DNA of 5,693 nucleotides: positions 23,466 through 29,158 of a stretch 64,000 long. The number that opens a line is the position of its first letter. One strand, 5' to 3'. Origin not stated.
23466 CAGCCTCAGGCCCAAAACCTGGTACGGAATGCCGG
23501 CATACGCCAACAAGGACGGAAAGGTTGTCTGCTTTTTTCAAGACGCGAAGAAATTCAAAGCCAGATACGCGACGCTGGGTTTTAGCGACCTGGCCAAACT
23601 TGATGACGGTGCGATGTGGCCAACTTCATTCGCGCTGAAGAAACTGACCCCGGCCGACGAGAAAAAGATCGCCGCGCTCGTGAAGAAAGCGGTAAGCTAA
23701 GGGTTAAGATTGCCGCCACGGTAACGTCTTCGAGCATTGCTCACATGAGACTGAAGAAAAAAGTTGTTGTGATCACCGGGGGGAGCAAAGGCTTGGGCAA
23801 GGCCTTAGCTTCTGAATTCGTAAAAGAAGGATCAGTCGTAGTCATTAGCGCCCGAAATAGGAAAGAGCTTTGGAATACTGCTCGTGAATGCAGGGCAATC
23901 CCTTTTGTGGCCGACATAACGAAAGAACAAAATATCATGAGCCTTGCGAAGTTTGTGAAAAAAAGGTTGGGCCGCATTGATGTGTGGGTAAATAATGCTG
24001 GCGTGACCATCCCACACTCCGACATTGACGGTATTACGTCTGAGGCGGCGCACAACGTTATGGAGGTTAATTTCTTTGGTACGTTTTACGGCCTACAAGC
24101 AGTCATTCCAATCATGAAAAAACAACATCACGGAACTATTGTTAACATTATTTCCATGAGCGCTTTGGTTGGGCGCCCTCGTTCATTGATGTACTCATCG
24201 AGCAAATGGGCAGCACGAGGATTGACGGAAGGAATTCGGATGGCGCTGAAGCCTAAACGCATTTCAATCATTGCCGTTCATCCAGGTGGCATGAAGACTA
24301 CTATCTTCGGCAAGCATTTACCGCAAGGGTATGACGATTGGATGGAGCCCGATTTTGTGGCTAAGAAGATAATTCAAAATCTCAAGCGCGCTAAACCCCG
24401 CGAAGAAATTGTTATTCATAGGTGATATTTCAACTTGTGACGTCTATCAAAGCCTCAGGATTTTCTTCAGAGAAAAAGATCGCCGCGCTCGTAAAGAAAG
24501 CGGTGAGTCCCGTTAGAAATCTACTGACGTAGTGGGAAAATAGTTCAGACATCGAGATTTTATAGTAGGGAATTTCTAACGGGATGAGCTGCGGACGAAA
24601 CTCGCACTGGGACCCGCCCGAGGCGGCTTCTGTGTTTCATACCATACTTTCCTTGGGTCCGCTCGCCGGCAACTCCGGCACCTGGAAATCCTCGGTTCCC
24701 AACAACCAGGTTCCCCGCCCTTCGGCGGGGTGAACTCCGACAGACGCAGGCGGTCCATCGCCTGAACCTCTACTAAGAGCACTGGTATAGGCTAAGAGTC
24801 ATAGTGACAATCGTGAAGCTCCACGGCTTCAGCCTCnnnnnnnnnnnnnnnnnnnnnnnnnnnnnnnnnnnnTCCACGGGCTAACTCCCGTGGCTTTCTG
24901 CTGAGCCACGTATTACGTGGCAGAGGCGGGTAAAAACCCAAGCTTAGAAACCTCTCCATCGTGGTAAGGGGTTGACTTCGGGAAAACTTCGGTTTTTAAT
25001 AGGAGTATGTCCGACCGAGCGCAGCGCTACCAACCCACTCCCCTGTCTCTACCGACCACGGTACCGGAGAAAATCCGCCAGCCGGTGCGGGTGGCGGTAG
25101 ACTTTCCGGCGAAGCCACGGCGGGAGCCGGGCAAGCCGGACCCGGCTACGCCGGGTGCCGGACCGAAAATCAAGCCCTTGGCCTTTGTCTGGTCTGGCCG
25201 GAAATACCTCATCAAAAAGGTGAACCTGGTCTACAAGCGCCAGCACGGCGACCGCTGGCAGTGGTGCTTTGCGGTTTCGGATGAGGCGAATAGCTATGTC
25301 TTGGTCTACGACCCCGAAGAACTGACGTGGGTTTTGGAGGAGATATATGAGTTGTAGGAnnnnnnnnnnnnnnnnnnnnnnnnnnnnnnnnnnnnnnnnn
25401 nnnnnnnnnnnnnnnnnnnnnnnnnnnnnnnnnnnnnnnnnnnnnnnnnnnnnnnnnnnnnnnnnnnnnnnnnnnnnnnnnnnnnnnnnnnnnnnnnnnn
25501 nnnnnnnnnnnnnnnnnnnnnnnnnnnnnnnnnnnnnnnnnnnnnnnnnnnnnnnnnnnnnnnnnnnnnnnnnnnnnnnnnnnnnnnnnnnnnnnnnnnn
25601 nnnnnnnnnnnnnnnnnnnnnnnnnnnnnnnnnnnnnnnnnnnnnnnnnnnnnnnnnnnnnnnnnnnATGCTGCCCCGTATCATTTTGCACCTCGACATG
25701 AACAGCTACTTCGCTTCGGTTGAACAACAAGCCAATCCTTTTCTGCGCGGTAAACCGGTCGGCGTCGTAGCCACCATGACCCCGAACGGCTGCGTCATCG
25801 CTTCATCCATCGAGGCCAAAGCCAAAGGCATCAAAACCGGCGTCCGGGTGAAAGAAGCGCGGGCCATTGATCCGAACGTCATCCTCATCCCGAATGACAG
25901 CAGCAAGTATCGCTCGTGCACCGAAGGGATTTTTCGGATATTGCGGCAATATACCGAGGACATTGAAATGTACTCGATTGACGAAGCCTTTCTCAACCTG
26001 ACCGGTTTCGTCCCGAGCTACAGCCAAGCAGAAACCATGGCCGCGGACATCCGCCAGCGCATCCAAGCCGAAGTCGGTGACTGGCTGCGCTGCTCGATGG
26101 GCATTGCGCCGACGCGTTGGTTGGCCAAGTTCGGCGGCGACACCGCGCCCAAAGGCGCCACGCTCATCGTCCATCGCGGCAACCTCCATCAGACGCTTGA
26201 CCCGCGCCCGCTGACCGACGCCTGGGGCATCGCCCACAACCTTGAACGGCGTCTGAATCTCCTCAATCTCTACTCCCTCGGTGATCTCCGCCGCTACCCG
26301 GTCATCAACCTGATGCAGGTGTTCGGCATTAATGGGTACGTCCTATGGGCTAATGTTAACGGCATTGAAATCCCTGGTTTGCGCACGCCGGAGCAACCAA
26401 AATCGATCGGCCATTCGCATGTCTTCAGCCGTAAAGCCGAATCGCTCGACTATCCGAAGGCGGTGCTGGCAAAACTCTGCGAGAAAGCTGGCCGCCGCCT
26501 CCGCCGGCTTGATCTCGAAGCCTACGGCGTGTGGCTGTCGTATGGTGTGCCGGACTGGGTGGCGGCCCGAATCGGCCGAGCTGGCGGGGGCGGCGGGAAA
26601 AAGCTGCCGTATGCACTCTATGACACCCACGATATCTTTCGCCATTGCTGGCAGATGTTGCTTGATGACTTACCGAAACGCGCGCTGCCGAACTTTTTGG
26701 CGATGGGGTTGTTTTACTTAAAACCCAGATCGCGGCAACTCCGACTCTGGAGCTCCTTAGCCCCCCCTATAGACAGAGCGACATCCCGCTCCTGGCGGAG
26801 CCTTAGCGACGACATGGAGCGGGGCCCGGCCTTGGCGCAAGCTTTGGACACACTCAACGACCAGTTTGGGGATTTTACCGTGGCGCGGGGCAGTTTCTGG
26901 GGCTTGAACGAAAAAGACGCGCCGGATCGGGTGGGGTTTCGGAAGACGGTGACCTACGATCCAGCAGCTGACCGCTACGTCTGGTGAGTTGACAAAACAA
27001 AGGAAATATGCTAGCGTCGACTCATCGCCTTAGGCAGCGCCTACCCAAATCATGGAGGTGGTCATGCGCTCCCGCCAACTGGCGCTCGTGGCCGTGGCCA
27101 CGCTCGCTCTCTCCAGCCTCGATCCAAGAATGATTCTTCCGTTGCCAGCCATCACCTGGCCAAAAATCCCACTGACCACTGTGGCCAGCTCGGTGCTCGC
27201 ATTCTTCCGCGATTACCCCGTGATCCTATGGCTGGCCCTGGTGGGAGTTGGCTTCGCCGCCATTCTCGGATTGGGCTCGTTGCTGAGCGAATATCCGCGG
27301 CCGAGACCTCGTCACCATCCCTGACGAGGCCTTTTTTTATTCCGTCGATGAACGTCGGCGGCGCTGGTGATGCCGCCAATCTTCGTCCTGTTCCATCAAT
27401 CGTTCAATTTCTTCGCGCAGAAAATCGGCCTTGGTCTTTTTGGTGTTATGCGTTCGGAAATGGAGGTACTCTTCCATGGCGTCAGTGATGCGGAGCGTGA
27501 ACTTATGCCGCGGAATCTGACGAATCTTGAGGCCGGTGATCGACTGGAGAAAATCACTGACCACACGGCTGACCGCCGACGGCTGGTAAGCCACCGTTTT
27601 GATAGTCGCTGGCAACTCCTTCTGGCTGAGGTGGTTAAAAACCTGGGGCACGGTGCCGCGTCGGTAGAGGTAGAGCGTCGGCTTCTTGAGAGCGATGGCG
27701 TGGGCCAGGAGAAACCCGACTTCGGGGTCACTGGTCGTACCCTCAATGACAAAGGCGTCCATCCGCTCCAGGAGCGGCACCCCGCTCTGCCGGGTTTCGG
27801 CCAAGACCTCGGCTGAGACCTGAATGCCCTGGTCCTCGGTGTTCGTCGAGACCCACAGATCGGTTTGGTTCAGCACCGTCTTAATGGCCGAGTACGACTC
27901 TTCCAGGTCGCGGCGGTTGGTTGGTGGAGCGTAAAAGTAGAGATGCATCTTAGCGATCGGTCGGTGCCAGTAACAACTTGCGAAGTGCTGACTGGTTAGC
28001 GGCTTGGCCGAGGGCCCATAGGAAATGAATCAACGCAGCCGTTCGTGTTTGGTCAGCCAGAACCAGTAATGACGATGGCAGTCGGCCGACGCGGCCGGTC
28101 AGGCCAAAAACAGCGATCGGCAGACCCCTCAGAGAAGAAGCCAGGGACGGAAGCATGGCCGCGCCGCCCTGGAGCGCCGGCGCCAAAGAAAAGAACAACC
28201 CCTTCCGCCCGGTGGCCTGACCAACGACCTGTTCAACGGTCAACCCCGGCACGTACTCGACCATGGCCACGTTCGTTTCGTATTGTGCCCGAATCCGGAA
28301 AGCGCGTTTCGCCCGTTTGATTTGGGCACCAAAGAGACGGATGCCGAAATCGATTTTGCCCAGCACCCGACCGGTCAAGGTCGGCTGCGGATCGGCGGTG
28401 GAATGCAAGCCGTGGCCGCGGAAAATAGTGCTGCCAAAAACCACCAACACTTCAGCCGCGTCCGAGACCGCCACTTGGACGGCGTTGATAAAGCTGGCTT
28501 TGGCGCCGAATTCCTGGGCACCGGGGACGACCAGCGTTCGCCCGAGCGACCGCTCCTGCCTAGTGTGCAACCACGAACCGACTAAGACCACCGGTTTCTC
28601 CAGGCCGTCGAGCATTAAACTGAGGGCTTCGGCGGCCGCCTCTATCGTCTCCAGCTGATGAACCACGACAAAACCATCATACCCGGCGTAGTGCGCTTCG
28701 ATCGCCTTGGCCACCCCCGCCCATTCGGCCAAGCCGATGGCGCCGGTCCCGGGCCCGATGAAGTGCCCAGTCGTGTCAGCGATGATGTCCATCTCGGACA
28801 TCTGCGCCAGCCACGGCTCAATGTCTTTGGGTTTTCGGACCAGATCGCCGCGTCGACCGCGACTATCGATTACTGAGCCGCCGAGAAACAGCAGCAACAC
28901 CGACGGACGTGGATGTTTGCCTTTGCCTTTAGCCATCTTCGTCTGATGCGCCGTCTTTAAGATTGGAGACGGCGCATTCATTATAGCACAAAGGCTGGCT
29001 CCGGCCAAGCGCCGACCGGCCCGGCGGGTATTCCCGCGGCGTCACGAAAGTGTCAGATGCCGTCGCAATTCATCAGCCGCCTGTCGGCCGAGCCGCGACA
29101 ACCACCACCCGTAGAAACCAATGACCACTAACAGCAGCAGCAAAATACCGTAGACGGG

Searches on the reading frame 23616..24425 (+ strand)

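Call 67: search_protein_families(library=pfam, proteins=[window:23616-24425:+], max_evalue=0.001)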
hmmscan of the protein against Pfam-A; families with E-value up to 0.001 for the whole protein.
window:23616-24425:+ (269 aa): 5 families
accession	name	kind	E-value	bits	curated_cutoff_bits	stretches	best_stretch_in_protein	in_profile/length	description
PF00106.31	adh_short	-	1.3e-51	175.4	26.6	1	49-232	1-188/195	short chain dehydrogenase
PF13561.12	adh_short_C2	-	1.4e-32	113.7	27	1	58-236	6-185/236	Enoyl-(Acyl carrier protein) reductase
PF08659.16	KR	-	5.8e-07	30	22.6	1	51-196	3-152/180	KR domain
PF23441.1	SDR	-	0.00047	20.1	27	0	49-231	8-199/258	SDR-like rossmann domain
PF02882.25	THF_DHG_CYH_C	-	0.00047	20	27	0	43-126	31-110/160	Tetrahydrofolate dehydrogenase/cyclohydrolase, NAD(P)-binding domain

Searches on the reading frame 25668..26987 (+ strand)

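Call 67: search_protein_families(library=pfam, proteins=[window:25668-26987:+], max_evalue=0.001)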
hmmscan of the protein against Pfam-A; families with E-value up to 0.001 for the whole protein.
window:25668-26987:+ (439 aa): 2 families
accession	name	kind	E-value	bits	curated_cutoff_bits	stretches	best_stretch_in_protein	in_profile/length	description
PF00817.25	IMS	-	3.1e-40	137.9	23.2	1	9-155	1-145/148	impB/mucB/samB family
PF11799.13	IMS_C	-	3.1e-08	34.5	20.7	1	244-331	1-81/109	impB/mucB/samB family C-terminal domain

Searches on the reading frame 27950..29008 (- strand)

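Call 67: search_protein_families(library=pfam, proteins=[window:27950-29008:-], max_evalue=0.001)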
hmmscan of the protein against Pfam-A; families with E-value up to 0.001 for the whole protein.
window:27950-29008:- (352 aa): 1 family
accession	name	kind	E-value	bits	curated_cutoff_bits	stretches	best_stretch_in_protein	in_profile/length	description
PF00710.25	Asparaginase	-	4.8e-20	72.3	22.5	1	37-200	2-157/193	Asparaginase, N-terminal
